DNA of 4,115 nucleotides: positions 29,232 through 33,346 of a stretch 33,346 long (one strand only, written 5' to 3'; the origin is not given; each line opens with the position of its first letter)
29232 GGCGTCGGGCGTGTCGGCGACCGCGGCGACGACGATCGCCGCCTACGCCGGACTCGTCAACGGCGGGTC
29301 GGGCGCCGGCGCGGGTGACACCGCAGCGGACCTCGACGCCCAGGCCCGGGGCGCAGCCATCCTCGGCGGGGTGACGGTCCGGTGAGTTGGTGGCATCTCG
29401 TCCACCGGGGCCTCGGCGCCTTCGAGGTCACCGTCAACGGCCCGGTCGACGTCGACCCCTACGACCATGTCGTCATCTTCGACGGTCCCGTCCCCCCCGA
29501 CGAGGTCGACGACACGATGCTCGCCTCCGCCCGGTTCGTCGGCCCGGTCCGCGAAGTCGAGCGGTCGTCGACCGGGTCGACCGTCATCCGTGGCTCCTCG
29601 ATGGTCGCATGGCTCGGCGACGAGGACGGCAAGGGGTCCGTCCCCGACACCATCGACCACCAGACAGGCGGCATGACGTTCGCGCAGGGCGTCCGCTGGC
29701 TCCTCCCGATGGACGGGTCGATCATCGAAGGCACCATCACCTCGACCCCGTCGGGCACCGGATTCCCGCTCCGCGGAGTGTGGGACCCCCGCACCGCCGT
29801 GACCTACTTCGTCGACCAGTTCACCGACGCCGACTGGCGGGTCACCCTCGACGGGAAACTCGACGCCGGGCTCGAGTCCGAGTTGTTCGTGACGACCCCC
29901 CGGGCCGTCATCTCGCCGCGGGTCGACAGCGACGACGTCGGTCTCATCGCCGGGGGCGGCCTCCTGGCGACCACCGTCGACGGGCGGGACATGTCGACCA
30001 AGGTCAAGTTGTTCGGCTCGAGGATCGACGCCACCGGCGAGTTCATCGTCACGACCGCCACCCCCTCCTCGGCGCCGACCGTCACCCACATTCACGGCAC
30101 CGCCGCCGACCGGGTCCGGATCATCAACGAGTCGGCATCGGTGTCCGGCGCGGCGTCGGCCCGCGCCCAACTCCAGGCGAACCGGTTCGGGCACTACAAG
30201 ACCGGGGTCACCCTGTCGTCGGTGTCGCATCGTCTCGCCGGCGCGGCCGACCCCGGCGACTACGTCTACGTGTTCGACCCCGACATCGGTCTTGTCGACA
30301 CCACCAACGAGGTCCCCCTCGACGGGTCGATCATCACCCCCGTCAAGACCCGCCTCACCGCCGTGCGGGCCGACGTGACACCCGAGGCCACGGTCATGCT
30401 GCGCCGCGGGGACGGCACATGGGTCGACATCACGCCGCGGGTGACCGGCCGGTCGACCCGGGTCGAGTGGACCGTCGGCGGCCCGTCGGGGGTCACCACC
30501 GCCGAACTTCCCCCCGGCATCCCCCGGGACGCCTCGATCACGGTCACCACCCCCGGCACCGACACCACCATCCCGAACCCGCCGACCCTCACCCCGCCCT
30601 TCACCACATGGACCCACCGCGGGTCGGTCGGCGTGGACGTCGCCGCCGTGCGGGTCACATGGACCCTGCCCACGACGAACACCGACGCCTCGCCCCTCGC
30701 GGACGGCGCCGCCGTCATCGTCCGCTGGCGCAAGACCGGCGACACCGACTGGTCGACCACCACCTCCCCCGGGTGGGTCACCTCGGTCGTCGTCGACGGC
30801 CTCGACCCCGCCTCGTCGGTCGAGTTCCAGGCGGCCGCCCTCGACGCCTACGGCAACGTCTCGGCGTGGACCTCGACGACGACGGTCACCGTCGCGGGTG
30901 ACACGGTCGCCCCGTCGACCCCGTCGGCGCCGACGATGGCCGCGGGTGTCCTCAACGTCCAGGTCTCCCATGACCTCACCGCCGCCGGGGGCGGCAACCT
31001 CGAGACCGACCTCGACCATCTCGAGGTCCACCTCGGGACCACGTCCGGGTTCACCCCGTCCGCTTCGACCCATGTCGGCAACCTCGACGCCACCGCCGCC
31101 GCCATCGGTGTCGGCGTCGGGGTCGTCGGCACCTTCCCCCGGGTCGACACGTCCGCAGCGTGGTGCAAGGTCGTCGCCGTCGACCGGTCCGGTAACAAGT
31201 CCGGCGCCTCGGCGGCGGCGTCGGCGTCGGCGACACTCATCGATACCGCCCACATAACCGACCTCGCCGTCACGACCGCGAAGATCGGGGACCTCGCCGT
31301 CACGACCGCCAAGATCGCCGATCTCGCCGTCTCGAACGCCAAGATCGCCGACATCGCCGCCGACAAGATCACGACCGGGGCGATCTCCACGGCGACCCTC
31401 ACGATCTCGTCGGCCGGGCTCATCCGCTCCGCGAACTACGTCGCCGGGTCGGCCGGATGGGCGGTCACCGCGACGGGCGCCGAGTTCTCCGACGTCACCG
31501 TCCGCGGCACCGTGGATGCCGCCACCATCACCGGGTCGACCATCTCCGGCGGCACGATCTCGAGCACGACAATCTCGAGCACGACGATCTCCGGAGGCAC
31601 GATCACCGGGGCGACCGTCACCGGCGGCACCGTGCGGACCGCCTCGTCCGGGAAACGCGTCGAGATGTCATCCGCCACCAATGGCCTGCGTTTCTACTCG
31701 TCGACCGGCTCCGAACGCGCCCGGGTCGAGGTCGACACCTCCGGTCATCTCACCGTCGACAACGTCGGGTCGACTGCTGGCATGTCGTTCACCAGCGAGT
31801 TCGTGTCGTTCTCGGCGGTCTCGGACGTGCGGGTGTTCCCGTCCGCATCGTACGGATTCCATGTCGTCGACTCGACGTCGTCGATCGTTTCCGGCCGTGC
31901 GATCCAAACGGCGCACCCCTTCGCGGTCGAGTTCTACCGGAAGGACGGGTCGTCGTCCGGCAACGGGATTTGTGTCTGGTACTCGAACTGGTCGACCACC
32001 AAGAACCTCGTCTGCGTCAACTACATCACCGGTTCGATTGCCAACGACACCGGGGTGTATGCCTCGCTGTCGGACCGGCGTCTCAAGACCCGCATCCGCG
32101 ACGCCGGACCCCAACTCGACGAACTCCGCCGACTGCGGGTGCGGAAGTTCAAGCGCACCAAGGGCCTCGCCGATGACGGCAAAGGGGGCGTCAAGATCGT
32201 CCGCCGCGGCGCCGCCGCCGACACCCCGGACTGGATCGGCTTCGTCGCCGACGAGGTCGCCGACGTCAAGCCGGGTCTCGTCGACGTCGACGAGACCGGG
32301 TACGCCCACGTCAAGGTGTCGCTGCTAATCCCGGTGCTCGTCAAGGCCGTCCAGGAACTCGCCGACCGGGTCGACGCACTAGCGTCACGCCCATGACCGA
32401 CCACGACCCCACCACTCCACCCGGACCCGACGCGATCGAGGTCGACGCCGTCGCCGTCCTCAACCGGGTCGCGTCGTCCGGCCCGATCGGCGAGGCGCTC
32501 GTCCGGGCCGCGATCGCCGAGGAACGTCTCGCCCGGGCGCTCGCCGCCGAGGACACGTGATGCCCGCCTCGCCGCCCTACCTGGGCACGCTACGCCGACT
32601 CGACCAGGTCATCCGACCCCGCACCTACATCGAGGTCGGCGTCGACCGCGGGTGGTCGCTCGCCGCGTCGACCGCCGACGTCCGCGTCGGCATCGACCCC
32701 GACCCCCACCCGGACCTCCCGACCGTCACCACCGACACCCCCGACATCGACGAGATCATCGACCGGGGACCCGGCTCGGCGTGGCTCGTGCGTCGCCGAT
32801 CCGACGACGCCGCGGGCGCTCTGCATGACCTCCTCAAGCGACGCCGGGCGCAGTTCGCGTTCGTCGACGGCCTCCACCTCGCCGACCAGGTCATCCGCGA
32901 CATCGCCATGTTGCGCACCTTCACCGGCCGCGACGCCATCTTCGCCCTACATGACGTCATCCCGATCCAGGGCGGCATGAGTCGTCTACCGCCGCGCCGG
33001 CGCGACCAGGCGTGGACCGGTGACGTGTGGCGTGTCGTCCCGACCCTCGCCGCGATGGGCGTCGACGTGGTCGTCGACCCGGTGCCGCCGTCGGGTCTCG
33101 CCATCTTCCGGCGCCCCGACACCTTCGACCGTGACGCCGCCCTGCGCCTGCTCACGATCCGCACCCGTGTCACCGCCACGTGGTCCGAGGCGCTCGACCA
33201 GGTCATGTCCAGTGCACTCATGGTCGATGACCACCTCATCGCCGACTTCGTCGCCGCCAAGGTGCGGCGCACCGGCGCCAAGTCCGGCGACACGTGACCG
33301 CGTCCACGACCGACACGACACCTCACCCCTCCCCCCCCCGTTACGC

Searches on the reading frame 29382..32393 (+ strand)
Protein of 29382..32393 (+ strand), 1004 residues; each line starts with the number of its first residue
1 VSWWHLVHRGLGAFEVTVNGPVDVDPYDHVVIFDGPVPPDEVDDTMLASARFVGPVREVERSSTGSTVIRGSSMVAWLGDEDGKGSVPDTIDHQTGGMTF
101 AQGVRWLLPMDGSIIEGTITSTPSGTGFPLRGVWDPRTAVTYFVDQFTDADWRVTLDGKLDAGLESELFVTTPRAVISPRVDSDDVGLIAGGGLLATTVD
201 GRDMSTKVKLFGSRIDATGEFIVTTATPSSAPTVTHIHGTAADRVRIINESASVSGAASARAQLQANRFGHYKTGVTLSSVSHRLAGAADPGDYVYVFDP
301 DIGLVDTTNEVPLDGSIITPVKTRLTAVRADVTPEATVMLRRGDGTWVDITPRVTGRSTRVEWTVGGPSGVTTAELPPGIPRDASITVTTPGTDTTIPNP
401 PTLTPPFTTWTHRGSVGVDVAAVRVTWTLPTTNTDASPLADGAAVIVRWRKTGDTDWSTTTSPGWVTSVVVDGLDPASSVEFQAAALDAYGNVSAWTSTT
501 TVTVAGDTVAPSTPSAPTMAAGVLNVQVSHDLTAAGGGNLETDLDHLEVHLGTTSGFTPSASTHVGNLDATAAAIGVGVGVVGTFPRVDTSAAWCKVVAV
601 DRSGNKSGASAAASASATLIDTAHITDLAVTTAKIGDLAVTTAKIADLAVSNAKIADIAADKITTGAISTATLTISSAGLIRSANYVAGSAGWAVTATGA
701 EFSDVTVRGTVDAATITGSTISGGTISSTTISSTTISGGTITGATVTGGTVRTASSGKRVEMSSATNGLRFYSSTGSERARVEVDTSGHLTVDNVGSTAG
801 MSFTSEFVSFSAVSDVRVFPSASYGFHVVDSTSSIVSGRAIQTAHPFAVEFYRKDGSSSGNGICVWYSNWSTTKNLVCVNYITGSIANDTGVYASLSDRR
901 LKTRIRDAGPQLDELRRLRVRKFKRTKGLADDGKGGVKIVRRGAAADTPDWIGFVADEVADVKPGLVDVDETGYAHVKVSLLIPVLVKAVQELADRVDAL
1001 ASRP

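Call 12: search_protein_families(library=phrogs, proteins=[window:29382-32393:+], max_evalue=0.01)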
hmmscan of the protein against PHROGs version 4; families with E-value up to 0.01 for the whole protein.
window:29382-32393:+ (1004 aa): 13 families
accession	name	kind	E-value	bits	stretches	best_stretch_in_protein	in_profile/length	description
phrog_11445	-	tail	2e-33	115.6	1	390-751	240-581/2001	minor tail protein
phrog_1330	-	tail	6.3e-11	41.9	1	618-1002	1003-1345/1361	tail protein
phrog_32822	-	head and packaging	1.8e-08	33.5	2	569-677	1040-1148/1548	virion structural protein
phrog_36443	-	unknown function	8.3e-07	28.2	1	619-717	408-505/1238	-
phrog_32308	-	unknown function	3e-06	26.6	1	708-793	504-593/709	-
phrog_7660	-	tail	2.6e-05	23.1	1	594-673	439-518/1656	tail fiber protein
phrog_19966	-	tail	2.9e-05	23.9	1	952-1003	672-723/724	long tail fiber protein distal subunit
phrog_16534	-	tail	6.2e-05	23.7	1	615-679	223-287/322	tail fiber protein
phrog_19445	-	head and packaging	0.0017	17.3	1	611-819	735-942/1114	tail tip protein Tal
phrog_13518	-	unknown function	0.0032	16.5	1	608-676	335-405/1230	-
phrog_33119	-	tail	0.0077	15.8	0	952-1003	582-633/643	long tail fiber protein distal subunit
phrog_7841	-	unknown function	0.0093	16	1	950-998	431-482/489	-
phrog_16267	-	unknown function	0.0094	13.9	0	614-679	365-432/2299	-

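Call 18: search_protein_families(library=pfam, proteins=[window:29382-32393:+], max_evalue=0.01)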
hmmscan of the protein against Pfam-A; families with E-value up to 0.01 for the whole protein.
window:29382-32393:+ (1004 aa): 2 families
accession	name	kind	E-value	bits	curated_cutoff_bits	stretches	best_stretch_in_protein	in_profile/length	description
PF13884.11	Peptidase_S74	-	2.4e-05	24.9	22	1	897-967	1-57/58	Chaperone of endosialidase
PF25059.1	FN3_DSCAM-DSCAML_C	-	0.00015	22.5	39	1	446-511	24-89/89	DSCAM/DSCAML C-terminal Fn3-like domain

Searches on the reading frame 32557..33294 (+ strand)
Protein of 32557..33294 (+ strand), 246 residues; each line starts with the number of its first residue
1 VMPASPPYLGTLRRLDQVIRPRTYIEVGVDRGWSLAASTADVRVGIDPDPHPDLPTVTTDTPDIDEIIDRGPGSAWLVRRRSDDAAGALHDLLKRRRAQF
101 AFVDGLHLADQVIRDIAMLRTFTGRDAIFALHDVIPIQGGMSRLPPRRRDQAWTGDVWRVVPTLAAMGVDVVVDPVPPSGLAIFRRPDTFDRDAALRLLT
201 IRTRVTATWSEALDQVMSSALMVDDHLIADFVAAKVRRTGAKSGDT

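Call 12: search_protein_families(library=phrogs, proteins=[window:32557-33294:+], max_evalue=0.01)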
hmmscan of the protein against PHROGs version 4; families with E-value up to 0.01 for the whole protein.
window:32557-33294:+ (246 aa): 1 family
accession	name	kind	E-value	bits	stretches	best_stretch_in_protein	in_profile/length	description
phrog_27561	-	other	0.00031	21.7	1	99-162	39-100/155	DNA methyltransferase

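Call 17: search_protein_families(library=pfam, proteins=[window:32557-33294:+], max_evalue=0.01)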
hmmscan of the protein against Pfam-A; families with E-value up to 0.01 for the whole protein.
window:32557-33294:+ (246 aa): 1 family
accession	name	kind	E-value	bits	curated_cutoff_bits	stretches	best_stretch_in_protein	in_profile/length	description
PF13578.12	Methyltransf_24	-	1.3e-06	29.7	26.3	1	25-134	1-105/105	Methyltransferase domain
